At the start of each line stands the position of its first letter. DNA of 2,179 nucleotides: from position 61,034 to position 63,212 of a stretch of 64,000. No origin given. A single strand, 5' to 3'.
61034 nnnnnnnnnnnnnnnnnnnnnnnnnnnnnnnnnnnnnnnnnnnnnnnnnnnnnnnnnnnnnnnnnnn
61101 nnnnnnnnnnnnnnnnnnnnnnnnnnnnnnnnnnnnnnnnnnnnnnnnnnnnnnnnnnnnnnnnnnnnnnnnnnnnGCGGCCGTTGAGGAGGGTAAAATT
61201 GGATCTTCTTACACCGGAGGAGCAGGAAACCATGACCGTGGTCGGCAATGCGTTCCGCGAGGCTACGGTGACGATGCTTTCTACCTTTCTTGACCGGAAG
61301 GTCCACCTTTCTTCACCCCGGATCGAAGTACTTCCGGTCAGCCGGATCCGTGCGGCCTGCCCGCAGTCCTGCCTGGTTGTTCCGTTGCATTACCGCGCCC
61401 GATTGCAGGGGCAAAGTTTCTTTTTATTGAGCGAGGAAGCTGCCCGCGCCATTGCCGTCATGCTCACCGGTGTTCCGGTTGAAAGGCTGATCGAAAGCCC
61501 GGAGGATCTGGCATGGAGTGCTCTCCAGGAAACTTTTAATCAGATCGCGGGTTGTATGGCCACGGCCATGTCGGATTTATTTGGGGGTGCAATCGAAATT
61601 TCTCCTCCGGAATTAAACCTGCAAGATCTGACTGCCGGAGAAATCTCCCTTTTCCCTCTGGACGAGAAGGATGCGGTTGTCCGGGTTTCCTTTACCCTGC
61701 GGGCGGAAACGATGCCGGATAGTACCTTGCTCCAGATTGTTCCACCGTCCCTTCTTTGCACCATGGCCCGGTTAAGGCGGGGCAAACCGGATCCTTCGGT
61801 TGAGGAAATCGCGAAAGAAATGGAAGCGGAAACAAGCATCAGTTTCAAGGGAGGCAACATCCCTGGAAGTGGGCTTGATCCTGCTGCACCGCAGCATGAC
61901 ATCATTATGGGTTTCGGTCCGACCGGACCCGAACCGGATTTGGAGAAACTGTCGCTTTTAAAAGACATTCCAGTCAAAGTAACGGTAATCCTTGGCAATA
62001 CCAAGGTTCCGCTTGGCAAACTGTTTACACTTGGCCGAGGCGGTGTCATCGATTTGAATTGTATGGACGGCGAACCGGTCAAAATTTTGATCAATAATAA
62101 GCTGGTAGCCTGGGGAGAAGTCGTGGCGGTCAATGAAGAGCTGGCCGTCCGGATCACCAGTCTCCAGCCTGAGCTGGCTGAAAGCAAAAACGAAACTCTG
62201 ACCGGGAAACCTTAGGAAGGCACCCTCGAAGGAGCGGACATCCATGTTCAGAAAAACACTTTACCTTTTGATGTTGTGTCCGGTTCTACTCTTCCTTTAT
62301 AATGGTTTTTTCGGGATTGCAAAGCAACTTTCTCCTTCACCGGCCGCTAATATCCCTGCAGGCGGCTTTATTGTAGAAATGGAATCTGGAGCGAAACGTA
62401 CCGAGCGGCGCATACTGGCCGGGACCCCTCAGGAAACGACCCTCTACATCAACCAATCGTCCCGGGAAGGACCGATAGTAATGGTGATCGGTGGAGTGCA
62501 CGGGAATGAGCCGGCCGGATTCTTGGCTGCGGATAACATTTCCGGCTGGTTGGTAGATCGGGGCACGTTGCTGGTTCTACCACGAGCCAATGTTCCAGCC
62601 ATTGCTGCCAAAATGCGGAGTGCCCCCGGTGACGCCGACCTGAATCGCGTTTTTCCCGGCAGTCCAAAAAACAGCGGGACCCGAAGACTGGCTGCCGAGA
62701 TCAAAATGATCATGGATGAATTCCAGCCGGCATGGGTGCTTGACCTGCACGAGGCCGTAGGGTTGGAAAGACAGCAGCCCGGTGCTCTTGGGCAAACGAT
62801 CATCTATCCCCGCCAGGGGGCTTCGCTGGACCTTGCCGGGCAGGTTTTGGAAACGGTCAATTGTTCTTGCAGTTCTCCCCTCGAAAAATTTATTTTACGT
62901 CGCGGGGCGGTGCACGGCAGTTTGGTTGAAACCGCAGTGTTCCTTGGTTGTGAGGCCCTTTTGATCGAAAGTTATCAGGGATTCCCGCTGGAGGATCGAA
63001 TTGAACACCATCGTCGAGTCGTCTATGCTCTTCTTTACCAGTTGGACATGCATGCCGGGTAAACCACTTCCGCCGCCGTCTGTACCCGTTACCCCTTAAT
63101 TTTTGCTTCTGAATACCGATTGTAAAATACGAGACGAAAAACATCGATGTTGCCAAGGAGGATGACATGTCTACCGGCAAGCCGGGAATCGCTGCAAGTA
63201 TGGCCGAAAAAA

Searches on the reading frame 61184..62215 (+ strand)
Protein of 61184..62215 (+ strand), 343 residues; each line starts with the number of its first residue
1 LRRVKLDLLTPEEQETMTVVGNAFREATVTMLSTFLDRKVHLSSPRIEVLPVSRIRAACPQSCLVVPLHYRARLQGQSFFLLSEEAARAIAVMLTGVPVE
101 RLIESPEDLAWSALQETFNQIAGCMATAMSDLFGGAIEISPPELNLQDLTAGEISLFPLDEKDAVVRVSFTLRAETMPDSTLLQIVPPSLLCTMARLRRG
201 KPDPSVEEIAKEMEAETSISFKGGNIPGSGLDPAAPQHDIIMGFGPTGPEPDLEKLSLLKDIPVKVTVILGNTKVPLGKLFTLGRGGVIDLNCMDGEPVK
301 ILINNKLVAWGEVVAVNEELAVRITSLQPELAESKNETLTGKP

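Call 36: search_protein_families(library=pfam, proteins=[window:61184-62215:+])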
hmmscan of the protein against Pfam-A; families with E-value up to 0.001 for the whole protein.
window:61184-62215:+ (343 aa): 3 families
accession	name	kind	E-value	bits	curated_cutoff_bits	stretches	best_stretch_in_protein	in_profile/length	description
PF01052.25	FliMN_C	-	3.6e-19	68.9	23.8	1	258-326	2-70/73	Type III flagellar switch regulator (C-ring) FliN C-term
PF04509.17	CheC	-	1.7e-09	37.9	22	1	110-145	2-37/38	CheC-like family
PF13690.11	CheX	-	0.00012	22.5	27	1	73-144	10-72/94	Chemotaxis phosphatase CheX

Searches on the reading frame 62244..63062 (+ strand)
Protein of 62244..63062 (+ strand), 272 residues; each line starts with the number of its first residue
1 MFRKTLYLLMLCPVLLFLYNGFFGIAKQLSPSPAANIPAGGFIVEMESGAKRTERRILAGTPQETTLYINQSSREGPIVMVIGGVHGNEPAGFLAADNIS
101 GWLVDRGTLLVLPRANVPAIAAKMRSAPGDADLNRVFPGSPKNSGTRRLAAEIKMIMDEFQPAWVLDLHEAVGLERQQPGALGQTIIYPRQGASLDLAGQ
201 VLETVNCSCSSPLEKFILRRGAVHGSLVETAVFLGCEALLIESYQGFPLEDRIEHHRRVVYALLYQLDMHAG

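Call 36: search_protein_families(library=pfam, proteins=[window:62244-63062:+])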
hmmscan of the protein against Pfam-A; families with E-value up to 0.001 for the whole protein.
window:62244-63062:+ (272 aa): 2 families
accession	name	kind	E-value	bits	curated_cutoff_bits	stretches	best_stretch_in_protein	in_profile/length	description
PF24827.1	AstE_AspA_cat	-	5e-14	52.7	25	1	76-171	2-106/192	Succinylglutamate desuccinylase/Aspartoacylase catalytic domain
PF17033.10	Peptidase_M99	-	4.2e-07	30.1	27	1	75-176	35-135/267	Carboxypeptidase controlling helical cell shape catalytic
